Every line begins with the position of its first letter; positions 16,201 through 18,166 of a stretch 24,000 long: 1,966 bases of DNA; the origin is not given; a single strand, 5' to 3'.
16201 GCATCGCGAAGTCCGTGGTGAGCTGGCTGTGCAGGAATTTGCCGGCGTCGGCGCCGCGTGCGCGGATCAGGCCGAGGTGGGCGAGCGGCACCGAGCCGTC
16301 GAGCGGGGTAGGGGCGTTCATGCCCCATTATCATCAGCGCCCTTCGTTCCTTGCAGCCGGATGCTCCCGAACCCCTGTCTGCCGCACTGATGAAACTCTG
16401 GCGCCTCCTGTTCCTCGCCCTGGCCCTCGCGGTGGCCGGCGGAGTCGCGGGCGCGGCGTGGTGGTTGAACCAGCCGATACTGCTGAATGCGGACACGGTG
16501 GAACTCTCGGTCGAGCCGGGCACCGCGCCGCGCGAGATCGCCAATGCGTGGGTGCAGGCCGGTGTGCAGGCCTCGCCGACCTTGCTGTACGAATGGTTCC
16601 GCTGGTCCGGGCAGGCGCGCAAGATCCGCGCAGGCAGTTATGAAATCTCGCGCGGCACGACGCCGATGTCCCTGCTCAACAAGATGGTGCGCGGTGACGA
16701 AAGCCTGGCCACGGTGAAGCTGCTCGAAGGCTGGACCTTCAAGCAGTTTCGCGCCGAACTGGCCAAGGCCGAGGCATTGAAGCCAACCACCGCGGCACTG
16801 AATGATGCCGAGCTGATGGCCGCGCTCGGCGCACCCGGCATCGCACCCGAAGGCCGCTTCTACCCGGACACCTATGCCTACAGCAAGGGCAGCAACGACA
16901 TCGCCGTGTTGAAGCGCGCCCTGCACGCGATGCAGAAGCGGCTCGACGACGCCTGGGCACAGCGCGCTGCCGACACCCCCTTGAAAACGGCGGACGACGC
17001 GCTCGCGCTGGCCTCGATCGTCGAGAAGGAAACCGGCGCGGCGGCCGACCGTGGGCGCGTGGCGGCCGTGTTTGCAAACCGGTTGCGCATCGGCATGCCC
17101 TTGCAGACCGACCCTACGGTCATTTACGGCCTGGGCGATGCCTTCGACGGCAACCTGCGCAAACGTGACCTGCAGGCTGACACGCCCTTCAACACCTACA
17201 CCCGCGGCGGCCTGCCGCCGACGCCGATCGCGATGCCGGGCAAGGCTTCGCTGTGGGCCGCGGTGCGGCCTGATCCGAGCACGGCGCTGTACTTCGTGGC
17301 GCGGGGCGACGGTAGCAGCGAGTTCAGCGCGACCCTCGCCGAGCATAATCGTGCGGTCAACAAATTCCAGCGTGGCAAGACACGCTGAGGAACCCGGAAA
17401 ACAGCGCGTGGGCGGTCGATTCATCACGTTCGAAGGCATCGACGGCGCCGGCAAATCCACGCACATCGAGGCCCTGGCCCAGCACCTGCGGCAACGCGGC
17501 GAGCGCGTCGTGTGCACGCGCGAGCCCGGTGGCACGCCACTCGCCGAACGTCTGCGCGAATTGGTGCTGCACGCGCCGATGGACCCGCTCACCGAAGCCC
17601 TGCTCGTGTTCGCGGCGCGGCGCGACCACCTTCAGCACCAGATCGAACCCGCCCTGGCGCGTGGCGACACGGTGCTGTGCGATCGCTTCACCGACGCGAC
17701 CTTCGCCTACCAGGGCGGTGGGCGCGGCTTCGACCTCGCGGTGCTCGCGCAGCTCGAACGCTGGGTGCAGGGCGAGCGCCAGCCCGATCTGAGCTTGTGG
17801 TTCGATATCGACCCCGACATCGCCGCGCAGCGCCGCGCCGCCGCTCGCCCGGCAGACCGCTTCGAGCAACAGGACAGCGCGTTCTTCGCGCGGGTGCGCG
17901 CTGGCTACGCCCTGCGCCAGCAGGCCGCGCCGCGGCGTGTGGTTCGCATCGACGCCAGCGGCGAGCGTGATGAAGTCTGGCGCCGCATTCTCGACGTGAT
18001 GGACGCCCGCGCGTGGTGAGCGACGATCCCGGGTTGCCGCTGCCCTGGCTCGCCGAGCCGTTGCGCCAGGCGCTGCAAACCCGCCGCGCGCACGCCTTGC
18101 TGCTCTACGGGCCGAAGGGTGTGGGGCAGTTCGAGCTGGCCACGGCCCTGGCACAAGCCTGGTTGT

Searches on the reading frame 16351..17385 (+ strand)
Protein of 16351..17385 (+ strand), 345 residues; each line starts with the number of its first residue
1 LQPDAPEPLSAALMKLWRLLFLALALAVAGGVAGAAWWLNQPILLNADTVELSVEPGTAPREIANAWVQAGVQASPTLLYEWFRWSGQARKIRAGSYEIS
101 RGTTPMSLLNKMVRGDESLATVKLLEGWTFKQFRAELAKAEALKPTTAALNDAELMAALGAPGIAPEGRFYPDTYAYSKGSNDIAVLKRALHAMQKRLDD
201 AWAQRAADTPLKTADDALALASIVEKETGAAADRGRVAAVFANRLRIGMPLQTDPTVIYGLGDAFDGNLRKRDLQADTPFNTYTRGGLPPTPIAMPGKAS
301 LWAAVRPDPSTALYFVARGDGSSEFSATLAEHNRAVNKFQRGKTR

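Call 55: search_protein_families(library=pfam, proteins=[window:16351-17385:+], max_evalue=0.001)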
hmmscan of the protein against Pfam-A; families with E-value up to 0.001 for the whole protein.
window:16351-17385:+ (345 aa): 1 family
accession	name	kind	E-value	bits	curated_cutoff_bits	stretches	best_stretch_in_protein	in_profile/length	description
PF02618.21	YceG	-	3.2e-81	273.3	32.4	1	53-338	2-275/275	YceG-like family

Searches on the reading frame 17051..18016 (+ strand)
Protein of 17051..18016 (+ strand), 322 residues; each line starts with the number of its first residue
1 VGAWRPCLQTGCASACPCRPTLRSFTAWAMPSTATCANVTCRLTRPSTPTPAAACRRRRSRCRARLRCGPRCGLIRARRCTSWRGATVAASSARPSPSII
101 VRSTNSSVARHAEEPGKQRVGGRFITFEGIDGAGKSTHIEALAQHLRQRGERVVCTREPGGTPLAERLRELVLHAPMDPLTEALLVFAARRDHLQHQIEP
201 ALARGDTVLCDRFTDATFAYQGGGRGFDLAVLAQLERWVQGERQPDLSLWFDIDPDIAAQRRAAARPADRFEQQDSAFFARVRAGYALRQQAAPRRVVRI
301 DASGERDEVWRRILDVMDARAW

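Call 55: search_protein_families(library=pfam, proteins=[window:17051-18016:+], max_evalue=0.001)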
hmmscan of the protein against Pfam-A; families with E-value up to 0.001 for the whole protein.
window:17051-18016:+ (322 aa): 4 families
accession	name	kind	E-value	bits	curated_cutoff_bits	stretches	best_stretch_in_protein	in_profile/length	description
PF02223.23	Thymidylate_kin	-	7.2e-47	159.9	27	1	127-313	1-185/185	Thymidylate kinase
PF13521.12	AAA_28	-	4.5e-07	30.7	27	1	125-282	2-142/164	AAA domain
PF03308.22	MeaB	-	5.6e-05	22.7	23.1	1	125-154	36-65/273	Methylmalonyl Co-A mutase-associated GTPase MeaB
PF13401.12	AAA_22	-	0.0002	22.1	27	1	121-207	4-84/130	AAA domain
